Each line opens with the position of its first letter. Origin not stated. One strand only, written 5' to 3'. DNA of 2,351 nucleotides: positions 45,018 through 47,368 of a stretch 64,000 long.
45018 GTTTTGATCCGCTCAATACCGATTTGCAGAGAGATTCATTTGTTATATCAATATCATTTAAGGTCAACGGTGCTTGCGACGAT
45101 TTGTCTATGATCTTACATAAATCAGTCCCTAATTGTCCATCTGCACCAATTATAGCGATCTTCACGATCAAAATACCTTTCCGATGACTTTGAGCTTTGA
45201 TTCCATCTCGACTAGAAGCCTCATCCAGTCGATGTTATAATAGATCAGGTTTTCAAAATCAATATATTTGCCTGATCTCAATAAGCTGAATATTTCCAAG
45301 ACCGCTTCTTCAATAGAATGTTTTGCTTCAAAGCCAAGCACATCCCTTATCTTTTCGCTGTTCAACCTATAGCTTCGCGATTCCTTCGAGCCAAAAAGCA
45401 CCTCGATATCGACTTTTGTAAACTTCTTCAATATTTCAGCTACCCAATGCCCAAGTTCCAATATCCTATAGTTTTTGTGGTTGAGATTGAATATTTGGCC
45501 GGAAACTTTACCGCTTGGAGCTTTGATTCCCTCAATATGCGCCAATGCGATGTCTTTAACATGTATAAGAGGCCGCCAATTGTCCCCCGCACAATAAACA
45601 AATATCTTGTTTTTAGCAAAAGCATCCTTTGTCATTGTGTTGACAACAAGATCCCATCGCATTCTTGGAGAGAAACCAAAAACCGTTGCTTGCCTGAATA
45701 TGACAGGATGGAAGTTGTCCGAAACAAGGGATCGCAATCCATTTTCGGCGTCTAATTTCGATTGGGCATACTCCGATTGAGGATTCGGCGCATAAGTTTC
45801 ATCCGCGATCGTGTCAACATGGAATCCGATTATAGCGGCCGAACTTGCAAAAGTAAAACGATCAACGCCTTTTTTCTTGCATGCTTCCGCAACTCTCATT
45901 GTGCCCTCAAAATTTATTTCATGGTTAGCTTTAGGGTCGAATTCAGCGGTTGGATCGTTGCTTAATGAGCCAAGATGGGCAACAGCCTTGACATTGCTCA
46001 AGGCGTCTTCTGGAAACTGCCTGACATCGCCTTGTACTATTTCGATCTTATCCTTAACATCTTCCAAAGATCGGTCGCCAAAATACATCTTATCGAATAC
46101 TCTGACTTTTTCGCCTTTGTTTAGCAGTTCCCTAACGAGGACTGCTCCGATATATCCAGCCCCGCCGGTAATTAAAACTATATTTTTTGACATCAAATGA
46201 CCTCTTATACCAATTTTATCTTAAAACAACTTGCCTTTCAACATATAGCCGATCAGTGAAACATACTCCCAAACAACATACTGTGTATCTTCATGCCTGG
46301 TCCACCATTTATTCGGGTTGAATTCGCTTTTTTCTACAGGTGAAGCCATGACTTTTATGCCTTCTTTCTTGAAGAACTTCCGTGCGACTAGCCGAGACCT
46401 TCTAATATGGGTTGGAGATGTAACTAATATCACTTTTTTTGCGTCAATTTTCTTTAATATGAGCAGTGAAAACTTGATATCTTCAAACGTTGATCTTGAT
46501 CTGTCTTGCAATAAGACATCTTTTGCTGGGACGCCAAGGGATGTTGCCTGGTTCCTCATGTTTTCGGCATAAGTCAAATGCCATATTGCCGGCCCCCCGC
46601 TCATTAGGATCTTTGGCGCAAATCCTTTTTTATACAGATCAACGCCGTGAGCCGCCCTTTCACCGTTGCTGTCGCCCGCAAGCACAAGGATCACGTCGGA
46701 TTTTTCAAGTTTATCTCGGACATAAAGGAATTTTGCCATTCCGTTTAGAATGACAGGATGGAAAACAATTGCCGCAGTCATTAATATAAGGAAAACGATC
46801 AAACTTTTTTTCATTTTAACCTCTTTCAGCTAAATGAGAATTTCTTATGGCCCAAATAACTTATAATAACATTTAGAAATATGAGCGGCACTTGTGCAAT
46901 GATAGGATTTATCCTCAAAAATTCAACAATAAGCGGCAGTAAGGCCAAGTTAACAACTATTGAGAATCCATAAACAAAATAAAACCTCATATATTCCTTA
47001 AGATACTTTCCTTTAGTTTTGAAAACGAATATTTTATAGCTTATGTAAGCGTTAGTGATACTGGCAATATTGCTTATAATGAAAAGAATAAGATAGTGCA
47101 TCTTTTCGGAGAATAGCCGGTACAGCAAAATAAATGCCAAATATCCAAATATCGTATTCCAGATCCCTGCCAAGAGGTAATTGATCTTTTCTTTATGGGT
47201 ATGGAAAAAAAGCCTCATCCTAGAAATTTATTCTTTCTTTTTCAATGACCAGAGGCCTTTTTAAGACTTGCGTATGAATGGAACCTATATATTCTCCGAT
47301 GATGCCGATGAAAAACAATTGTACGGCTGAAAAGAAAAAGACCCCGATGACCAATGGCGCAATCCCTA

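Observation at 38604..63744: A 25-kb, ~24-gene co-directional glycan operon combining GDP- and CDP-sugar pathways with unusual C-C bond chemistry.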

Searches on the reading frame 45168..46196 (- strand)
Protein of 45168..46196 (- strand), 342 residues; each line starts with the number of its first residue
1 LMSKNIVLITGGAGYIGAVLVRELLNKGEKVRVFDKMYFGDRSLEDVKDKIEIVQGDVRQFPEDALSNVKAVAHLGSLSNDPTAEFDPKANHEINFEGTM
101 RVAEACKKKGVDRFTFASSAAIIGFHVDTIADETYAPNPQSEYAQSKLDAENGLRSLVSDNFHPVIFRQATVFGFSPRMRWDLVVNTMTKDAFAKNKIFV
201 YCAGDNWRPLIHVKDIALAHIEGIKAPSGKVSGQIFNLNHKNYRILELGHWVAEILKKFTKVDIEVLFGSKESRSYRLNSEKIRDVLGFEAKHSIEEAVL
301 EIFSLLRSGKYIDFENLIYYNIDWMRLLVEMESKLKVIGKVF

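Call 5: search_protein_families(library=pfam, proteins=[window:45168-46196:-], max_evalue=0.001)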
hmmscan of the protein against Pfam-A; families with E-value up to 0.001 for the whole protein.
window:45168-46196:- (342 aa): 9 families
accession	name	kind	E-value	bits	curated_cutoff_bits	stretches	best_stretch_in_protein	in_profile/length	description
PF01370.27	Epimerase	-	2.7e-36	125.6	20.9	1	7-238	1-239/240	NAD dependent epimerase/dehydratase family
PF01073.25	3Beta_HSD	-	1.5e-23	83.7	22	1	8-225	1-230/280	3-beta hydroxysteroid dehydrogenase/isomerase family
PF16363.11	GDP_Man_Dehyd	-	5.7e-23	82.3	27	1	8-299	1-329/332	GDP-mannose 4,6 dehydratase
PF04321.23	RmlD_sub_bind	-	1.4e-14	54.3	27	1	7-200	3-175/287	RmlD substrate binding domain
PF07993.18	NAD_binding_4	-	2.4e-10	40.5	20.1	1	46-178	58-212/258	Male sterility protein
PF13460.12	NAD_binding_10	-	4.4e-09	36.9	27.2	1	11-156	1-133/184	NAD(P)H-binding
PF02719.21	Polysacc_synt_2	-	2.7e-08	33.8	20.2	1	7-119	1-128/293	Polysaccharide biosynthesis protein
PF05368.20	NmrA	-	1.2e-05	25.5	27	1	4-119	2-107/298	NmrA-like family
PF08659.16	KR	-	0.00035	21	22.6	0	7-30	3-26/180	KR domain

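Call 8: search_protein_families(library=ncbifam, proteins=[window:45168-46196:-], max_evalue=0.00001)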
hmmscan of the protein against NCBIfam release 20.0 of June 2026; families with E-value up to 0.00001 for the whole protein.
window:45168-46196:- (342 aa): 24 families
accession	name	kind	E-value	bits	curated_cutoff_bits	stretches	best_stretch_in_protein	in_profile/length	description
TIGR01179.1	galE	equivalog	8.5e-29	100.4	262.3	1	7-295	2-314/332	UDP-glucose 4-epimerase GalE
TIGR03466.1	HpnA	hypoth_equivalog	1.7e-25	89.6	367.65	1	7-255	3-245/327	hopanoid-associated sugar epimerase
TIGR04180.1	EDH_00030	hypoth_equivalog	2.6e-25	89.1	475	1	7-278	1-279/297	NAD-dependent 4,6-dehydratase LegB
TIGR01181.1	dTDP_gluc_dehyt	equivalog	1.3e-21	77.1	365.1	1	7-300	2-305/321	dTDP-glucose 4,6-dehydratase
TIGR02197.1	heptose_epim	equivalog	4.1e-19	68.9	274.6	1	7-240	1-243/316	ADP-glyceromanno-heptose 6-epimerase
NF043036.1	ErythonDh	equivalog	4.7e-16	58.9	325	1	7-148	3-154/321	D-erythronate dehydrogenase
NF052578.1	StrlDmthSdmBMthl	equivalog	9.4e-16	58.4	600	1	7-252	3-241/328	sterol demethylase protein SdmB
NF007956.0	PRK10675.1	subfamily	1.2e-15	57.5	394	1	7-157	3-163/338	UDP-glucose 4-epimerase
NF011728.1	PRK15181.1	equivalog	3.7e-13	49.2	760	1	6-218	17-243/348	Vi polysaccharide biosynthesis UDP-N-acetylglucosaminuronic acid C-4 epimerase TviC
TIGR01214.1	rmlD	equivalog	3.9e-12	45.9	224.05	1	7-197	2-172/285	dTDP-4-dehydrorhamnose reductase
NF042422.1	oxyalk_red_OleD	equivalog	5.4e-12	45.7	580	1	7-225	3-216/329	2-alkyl-3-oxoalkanoate reductase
NF041293.1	G6PDh_Azf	equivalog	1.3e-11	44.4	400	1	5-136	3-133/252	NAD-dependent glucose-6-phosphate dehydrogenase Azf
NF008360.0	PRK11150.1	equivalog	1.1e-10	41.2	452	1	7-182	2-180/310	ADP-glyceromanno-heptose 6-epimerase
NF042423.1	oxyalk_red_Shew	equivalog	1.7e-09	37.2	580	1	6-222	10-219/331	2-alkyl-3-oxoalkanoate reductase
TIGR03589.1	PseB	equivalog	2.1e-09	36.8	407.75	1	1-115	1-121/324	UDP-N-acetylglucosamine 4,6-dehydratase (inverting)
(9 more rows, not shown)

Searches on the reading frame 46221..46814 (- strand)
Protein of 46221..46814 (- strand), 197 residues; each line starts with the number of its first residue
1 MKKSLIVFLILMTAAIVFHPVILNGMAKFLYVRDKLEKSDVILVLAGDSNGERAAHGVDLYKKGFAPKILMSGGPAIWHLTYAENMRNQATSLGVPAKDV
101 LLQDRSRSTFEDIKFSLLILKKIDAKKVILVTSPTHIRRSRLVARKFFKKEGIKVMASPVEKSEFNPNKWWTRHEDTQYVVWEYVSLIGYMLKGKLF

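Call 5: search_protein_families(library=pfam, proteins=[window:46221-46814:-], max_evalue=0.001)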
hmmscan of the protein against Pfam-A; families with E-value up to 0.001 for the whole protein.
window:46221-46814:- (197 aa): 1 family
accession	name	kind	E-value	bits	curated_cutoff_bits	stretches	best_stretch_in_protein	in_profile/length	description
PF02698.23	DUF218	-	2.2e-24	86.3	27.6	1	40-185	1-132/133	DUF218 domain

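Call 8: search_protein_families(library=ncbifam, proteins=[window:46221-46814:-], max_evalue=0.00001)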
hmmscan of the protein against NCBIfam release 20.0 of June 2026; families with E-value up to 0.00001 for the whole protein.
window:46221-46814:- (197 aa): 1 family
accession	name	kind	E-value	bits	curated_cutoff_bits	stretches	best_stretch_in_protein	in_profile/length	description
NF007794.0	PRK10494.1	equivalog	7.1e-11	42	205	1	52-173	107-223/259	envelope biogenesis factor ElyC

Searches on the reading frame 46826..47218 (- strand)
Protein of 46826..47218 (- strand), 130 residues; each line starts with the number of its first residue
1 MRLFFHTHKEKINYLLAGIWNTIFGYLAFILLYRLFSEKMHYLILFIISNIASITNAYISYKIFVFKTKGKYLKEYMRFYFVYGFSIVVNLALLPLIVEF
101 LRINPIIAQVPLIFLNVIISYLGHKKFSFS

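Call 5: search_protein_families(library=pfam, proteins=[window:46826-47218:-], max_evalue=0.001)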
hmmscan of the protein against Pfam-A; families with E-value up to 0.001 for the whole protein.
window:46826-47218:- (130 aa): 1 family
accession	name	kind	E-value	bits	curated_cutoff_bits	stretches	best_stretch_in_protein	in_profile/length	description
PF04138.20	GtrA_DPMS_TM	-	8.9e-19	68.3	26.1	1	14-129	2-117/117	GtrA/DPMS, transmembrane domain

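Call 8: search_protein_families(library=ncbifam, proteins=[window:46826-47218:-], max_evalue=0.00001)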
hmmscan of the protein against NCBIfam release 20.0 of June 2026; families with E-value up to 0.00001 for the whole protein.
window:46826-47218:- (130 aa): 0 families
